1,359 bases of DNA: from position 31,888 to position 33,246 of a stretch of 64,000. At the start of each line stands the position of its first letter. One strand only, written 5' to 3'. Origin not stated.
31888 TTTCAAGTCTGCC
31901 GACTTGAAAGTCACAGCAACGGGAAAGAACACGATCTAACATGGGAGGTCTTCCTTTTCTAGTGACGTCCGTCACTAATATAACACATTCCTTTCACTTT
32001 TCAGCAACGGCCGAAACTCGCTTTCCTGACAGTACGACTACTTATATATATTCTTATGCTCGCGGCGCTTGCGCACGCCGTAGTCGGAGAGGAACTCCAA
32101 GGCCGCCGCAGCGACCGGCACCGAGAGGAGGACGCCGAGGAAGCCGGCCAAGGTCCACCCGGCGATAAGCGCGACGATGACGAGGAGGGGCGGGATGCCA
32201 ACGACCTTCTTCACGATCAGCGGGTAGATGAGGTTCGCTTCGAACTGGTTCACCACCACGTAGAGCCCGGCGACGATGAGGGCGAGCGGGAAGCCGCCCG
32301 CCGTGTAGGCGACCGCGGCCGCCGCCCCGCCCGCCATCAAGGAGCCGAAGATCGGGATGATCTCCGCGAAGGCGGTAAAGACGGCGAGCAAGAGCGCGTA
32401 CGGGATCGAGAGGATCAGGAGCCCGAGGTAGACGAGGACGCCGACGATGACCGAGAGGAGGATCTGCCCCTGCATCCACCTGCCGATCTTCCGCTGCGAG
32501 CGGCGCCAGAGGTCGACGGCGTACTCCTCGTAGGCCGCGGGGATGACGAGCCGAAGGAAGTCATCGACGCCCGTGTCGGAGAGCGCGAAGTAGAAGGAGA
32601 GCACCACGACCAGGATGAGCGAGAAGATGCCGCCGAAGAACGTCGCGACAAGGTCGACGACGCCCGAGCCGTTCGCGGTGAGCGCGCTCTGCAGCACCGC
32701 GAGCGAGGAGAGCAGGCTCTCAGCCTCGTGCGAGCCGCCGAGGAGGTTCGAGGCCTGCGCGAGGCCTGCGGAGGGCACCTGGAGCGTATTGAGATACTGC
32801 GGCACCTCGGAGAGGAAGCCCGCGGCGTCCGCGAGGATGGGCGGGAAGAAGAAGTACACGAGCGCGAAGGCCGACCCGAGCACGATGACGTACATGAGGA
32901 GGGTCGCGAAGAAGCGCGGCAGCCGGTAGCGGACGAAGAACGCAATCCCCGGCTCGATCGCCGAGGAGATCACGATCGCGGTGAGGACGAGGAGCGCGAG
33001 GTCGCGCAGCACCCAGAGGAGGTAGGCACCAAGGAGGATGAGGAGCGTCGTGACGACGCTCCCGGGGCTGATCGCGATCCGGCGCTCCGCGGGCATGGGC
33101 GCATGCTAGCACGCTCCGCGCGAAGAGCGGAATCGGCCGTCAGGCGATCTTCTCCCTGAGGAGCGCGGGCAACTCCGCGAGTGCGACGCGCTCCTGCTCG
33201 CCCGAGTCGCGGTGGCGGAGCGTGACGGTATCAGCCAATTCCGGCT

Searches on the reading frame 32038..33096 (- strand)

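Call 72: search_protein_families(library=pfam, proteins=[window:32038-33096:-], max_evalue=0.01)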
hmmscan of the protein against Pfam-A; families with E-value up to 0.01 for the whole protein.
window:32038-33096:- (352 aa): 1 family
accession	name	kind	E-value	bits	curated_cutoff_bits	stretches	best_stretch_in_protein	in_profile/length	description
PF01594.21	AI-2E_transport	-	2.3e-58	198.4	34.3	1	17-339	5-326/327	AI-2E family transporter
